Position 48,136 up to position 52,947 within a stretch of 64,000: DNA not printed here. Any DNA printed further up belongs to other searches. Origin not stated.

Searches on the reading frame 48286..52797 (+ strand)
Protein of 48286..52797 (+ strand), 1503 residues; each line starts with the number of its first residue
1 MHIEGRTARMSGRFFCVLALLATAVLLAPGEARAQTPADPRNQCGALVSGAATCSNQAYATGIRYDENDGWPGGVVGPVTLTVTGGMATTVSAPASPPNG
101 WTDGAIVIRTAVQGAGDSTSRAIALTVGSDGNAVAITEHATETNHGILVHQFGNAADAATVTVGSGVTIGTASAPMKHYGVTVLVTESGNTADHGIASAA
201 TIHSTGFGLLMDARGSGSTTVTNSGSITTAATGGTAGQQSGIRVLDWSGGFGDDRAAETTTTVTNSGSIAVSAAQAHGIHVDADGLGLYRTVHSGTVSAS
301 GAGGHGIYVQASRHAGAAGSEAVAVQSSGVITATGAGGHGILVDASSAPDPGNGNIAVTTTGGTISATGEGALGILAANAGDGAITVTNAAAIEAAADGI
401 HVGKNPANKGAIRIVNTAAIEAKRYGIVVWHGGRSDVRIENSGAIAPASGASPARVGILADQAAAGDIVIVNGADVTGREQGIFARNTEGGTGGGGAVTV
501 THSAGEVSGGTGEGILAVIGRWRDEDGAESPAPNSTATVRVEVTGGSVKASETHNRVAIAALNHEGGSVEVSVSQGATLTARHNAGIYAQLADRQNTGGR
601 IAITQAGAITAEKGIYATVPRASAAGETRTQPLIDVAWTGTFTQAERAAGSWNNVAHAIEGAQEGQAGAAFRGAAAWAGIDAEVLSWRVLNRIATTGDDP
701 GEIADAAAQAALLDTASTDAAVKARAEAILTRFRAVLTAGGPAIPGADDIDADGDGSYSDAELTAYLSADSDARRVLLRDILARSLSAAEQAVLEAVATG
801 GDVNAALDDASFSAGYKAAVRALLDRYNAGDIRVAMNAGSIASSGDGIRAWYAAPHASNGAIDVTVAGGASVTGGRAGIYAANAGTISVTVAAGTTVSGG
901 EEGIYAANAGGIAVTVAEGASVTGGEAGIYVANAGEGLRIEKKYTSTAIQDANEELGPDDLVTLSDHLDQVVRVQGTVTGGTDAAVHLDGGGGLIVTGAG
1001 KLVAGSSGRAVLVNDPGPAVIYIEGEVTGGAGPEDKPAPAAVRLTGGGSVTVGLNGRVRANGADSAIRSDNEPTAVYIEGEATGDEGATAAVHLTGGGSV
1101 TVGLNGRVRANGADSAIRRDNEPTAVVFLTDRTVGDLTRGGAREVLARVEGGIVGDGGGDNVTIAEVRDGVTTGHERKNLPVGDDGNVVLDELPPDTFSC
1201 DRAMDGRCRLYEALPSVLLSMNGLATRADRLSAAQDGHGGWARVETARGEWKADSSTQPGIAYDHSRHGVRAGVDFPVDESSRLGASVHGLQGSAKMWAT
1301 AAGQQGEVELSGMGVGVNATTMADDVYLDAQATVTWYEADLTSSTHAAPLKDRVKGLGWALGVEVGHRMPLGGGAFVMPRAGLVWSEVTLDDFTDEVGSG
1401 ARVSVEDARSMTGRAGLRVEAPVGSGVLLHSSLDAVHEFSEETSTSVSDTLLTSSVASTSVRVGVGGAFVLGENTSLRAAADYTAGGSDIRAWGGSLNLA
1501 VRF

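Call 7: search_protein_families(library=pfam, proteins=[window:48286-52797:+])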
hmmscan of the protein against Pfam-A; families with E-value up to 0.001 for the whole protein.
window:48286-52797:+ (1503 aa): 1 family
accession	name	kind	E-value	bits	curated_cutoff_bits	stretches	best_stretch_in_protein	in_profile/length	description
PF03797.25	Autotransporter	-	1.9e-33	116.8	26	1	1241-1481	2-254/255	Autotransporter beta-domain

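Call 8: find_encoding_contigs(protein=window:48286-52797:+, flank=3000, max_places=10)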
Protein window:48286-52797:+ (1503 aa): no gene with exactly this product is on record in the collection.

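Call 10: find_homologous_proteins(query=window:48286-52797:+, max_evalue=1e-20)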
Query window:48286-52797:+ (1503 aa): 176 proteins with E <= 1e-20 among 8000 candidates; the best 120 are listed.
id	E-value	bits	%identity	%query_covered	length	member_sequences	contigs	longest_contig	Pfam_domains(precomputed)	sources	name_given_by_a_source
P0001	0.0e+0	3174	100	100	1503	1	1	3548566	PF03797.26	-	-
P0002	0.0e+0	2857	92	100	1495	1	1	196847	PF03797.26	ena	-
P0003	0.0e+0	2766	88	100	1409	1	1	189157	PF03797.26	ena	-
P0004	0.0e+0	2676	85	100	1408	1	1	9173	PF03797.26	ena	-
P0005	0.0e+0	2285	77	98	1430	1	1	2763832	PF03797.26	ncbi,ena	-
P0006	0.0e+0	2270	76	98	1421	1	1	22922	PF03797.26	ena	-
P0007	0.0e+0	2210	75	98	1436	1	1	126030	PF03797.26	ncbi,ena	-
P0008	0.0e+0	1965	67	99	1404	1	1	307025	PF03797.26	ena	-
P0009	0.0e+0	1871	65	99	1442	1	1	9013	PF03797.26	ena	-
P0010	0.0e+0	1642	50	72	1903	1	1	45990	PF03797.26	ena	-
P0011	0.0e+0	1625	78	70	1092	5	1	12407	-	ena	-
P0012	0.0e+0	1598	59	43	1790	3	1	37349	PF03797.26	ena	-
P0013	0.0e+0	1582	58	76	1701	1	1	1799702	PF03797.26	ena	-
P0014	0.0e+0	1480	57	98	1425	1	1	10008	PF03797.26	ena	-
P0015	0.0e+0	1446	50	98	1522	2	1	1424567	PF03797.26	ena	-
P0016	0.0e+0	1441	55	98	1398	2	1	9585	PF03797.26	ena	-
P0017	0.0e+0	1428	55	98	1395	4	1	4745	PF03797.26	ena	-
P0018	0.0e+0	1366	55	98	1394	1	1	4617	PF03797.26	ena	-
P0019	0.0e+0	1365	52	77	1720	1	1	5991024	PF03797.26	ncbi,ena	-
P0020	0.0e+0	1343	48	86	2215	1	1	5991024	PF05899.19,PF03797.26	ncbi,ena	-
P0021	0.0e+0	1302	51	98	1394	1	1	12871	PF03797.26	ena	-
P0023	0.0e+0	1266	49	91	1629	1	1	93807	PF03797.26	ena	-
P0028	0.0e+0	1210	53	89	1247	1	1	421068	PF03797.26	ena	-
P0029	0.0e+0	1200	46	86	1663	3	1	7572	PF03797.26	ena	-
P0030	0.0e+0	1195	40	99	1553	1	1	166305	PF03797.26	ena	-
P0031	0.0e+0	1185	62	29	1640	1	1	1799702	PF03797.26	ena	-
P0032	0.0e+0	1160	47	90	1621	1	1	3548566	PF03797.26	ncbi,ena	-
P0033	0.0e+0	1150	48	98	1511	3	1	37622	PF03797.26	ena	-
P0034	0.0e+0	1133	62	29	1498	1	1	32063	PF03797.26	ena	-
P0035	0.0e+0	1131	47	97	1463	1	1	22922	PF03797.26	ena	-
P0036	0.0e+0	1129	47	97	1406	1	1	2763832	PF03797.26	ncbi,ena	-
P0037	0.0e+0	1113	45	91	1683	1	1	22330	PF03797.26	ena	-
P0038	0.0e+0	1110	45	98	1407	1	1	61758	PF03797.26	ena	-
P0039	0.0e+0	1100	43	91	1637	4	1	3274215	PF03797.26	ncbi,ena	-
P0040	0.0e+0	1084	45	98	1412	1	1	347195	PF03797.26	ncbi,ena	-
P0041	0.0e+0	1083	44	90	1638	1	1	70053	PF03797.26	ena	-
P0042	0.0e+0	1079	43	44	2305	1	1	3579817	PF03797.26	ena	-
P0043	0.0e+0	1075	44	88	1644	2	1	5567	PF03797.26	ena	-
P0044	0.0e+0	1074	44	90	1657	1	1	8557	PF03797.26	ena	-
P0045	0.0e+0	1073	44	90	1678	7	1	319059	PF03797.26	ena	-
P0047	0.0e+0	1057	42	99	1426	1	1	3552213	PF03797.26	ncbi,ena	-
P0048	0.0e+0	1056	41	60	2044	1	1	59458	PF03797.26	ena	-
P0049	0.0e+0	1048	43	98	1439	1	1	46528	PF03797.26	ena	-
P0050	7.8e-298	1009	42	60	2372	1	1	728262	PF03797.26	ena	-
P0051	1.1e-297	1009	43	65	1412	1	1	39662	PF03797.26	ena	-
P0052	1.5e-297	1008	42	99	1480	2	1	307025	PF03797.26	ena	-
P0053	4.5e-297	1007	44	59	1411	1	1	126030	PF03797.26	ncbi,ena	-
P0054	2.7e-296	1004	47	32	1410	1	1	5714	PF03797.26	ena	-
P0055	6.4e-290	983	45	66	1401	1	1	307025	PF03797.26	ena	-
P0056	2.3e-289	981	42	99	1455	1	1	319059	PF03797.26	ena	-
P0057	2.7e-289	981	46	21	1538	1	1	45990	PF03797.26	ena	-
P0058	1.8e-287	975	45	32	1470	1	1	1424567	PF03797.26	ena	-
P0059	2.3e-285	968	51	33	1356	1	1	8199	PF03797.26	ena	-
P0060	2.9e-285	968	42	97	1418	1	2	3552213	PF03797.26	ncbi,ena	-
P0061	2.5e-284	965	43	91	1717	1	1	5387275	PF03797.26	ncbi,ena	-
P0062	9.8e-284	963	56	28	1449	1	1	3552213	PF03797.26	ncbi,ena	-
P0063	1.1e-283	963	43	99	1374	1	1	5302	PF03797.26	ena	-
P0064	5.8e-280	950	36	77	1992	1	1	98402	PF03797.26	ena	-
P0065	5.6e-270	917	38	77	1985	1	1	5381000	PF03797.26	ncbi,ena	-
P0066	1.8e-269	915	52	32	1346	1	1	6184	PF03797.26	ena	-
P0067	3.8e-269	914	38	87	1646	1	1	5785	PF03797.26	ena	-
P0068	4.6e-268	911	41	32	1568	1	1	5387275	PF03797.26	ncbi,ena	-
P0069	1.0e-266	906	42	86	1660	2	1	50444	PF03797.26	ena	-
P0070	1.6e-266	906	43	100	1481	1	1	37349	PF03797.26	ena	-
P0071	2.6e-266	905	43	98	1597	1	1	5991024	PF03797.26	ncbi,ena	-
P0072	4.5e-266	904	46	44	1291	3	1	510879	PF03797.26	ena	-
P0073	3.2e-265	901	41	99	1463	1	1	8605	PF03797.26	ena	-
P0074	2.1e-264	899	42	97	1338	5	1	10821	PF03797.26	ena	-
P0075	1.2e-262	893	44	91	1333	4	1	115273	PF27417.1,PF03797.26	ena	-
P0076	1.2e-262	893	42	99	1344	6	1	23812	PF03797.26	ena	-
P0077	1.1e-261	890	42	44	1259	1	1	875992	PF03797.26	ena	-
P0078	1.8e-261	889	41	99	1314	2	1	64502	PF03797.26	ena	-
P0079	9.9e-259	880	41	98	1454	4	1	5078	PF03797.26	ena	-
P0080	1.4e-256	873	40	60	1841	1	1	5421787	PF03797.26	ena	-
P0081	6.8e-256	870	41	98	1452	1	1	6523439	PF03797.26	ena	-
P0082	4.1e-255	868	46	32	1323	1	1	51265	PF03797.26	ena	-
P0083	2.7e-254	865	39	44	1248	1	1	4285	PF03797.26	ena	-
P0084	3.6e-248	845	41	98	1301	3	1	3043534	PF03797.26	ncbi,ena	-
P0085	1.1e-247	843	40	98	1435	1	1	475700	PF03797.26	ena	-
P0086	3.7e-244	832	43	32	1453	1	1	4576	PF03797.26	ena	-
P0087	5.1e-243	828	41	99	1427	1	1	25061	PF03797.26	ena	-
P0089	1.2e-239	817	36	56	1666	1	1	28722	PF03797.26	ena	-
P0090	1.2e-234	800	43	57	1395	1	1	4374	PF03797.26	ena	-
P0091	1.3e-234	800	47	30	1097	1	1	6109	PF03797.26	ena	-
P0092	2.6e-234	799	41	97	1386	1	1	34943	PF03797.26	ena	-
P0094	1.1e-229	784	33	62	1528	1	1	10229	PF03797.26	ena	-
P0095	1.0e-228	780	40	98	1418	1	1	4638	PF03797.26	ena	-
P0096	1.1e-224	767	40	41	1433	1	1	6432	PF03797.26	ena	-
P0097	2.4e-224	766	40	99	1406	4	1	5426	PF03797.26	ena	-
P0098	1.5e-221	757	38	99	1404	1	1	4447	PF03797.26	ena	-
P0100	7.4e-219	748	39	99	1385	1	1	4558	PF03797.26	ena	-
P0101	4.3e-218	745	38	91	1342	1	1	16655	PF03797.26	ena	-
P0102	1.5e-216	740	40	98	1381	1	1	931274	PF03797.26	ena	-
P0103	5.1e-216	738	39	99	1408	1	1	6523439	PF03797.26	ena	-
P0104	1.6e-214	733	40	59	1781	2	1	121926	PF03797.26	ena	-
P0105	2.2e-212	726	41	100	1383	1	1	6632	PF03797.26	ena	-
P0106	3.3e-212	726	39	59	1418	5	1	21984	PF03797.26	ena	-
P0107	6.8e-212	725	40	87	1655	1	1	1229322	PF03797.26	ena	-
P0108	3.3e-210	719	38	98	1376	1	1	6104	PF03797.26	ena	-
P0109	7.0e-210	718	45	39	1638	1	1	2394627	PF03797.26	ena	-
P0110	1.5e-204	700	36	97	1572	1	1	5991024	PF03797.26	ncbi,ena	-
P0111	2.1e-204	700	36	65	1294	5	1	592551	PF03797.26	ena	-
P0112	1.4e-201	690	46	30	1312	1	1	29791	PF03797.26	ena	-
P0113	3.1e-196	673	41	32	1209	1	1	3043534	PF03797.26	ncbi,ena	-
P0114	9.8e-196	671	41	43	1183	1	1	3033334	PF03797.26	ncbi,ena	-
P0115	2.1e-195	670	39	59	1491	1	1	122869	PF03797.26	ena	-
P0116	8.8e-195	668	43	34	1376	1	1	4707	PF03797.26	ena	-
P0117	3.9e-191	656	47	33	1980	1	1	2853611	PF03797.26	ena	-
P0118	7.5e-190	652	45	40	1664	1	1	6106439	PF03797.26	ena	-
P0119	4.6e-188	646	37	57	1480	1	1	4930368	PF03797.26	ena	-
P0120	2.5e-187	643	40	58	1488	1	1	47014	PF03797.26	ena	-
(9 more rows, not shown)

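Call 11: find_encoding_contigs(protein=P0002, flank=3000, max_places=4)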
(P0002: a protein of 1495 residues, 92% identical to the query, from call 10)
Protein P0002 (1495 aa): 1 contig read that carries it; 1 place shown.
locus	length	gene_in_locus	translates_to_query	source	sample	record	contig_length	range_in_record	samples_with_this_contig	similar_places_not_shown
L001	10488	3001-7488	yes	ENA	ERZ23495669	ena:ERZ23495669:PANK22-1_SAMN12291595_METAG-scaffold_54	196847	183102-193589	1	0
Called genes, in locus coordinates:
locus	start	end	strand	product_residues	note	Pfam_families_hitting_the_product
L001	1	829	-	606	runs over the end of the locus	PF01293:PEPCK_ATP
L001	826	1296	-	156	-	PF06296:RelE (weak)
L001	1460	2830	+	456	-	PF01554:MatE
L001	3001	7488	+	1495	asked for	PF03797:Autotransporter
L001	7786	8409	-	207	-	PF07040:DUF1326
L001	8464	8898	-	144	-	PF07370:DUF1489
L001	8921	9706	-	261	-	PF00378:ECH_1, PF16113:ECH_2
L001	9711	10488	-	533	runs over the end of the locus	PF01039:Carboxyl_trans, PF03255:ACCA, PF06833:MdcE (faint)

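Call 12: find_encoding_contigs(protein=P0003, flank=3000, max_places=4)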
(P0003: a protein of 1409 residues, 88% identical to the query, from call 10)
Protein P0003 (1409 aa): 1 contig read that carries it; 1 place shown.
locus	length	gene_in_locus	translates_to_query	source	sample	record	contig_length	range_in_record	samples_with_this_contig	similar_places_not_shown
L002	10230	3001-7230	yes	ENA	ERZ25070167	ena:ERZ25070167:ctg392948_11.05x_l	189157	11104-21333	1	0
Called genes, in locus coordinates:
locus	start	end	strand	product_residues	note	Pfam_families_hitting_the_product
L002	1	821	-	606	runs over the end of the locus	PF01293:PEPCK_ATP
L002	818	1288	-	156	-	PF06296:RelE (weak)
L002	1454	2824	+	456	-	PF01554:MatE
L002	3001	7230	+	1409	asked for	PF03797:Autotransporter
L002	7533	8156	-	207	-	PF07040:DUF1326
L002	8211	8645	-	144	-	PF07370:DUF1489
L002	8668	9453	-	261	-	PF00378:ECH_1, PF16113:ECH_2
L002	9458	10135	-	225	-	PF01039:Carboxyl_trans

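Call 13: find_encoding_contigs(protein=P0005, flank=3000, max_places=4)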
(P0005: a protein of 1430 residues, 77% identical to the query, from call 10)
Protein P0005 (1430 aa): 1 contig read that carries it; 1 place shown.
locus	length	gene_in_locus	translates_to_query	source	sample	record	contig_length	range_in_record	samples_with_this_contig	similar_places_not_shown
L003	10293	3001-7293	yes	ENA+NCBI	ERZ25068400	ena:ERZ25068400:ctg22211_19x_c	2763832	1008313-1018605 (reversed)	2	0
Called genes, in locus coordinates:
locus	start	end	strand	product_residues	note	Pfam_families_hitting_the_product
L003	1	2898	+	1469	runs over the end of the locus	PF03797:Autotransporter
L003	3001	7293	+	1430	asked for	PF03797:Autotransporter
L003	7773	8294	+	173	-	PF06776:IalB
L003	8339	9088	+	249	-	PF00106:adh_short, PF08659:KR, PF13561:adh_short_C2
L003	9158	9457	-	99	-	-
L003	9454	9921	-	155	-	-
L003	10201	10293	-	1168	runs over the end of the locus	PF17757:UvrB_inter, PF02559:CarD_TRCF_RID, PF04851:ResIII, PF00270:DEAD, PF00271:Helicase_C, PF22590:Cas3-like_C_2 (faint), PF03461:TRCF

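Call 18: find_encoding_contigs(protein=P0004, flank=3000, max_places=4)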
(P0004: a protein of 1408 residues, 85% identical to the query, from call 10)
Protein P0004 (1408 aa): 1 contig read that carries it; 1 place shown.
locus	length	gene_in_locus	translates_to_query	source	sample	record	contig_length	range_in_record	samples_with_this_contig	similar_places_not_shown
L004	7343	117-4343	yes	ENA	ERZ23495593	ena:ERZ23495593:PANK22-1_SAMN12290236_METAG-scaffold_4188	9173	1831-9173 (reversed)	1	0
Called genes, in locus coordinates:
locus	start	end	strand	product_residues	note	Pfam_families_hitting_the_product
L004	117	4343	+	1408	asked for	PF03797:Autotransporter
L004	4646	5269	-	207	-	PF07040:DUF1326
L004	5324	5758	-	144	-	PF07370:DUF1489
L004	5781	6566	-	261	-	PF00378:ECH_1, PF16113:ECH_2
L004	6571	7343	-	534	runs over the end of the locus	PF01039:Carboxyl_trans, PF03255:ACCA, PF06833:MdcE (faint)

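Call 19: find_encoding_contigs(protein=P0032, flank=3000, max_places=4)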
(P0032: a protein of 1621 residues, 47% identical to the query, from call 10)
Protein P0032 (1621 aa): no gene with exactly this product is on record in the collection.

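Call 20: find_encoding_contigs(protein=P0008, flank=3000, max_places=4)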
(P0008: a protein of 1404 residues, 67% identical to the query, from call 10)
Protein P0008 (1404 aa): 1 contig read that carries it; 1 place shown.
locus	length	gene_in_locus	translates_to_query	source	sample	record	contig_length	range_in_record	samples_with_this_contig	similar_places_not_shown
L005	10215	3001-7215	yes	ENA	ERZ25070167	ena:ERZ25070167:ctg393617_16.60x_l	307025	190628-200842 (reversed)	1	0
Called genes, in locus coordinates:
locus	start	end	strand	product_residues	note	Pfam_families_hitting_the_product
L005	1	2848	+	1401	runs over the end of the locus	PF03797:Autotransporter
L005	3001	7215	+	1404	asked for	PF03797:Autotransporter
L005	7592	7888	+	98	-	-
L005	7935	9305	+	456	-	PF00743:FMO-like, PF07992:Pyr_redox_2 (weak), PF13434:Lys_Orn_oxgnase (faint), PF01266:DAO (weak), PF01593:Amino_oxidase (faint), PF13450:NAD_binding_8, PF13454:NAD_binding_9 (faint), PF13738:Pyr_redox_3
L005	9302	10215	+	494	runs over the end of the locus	PF00743:FMO-like, PF01266:DAO (faint), PF01593:Amino_oxidase (faint), PF07992:Pyr_redox_2, PF13450:NAD_binding_8, PF13454:NAD_binding_9, PF13738:Pyr_redox_3, PF13434:Lys_Orn_oxgnase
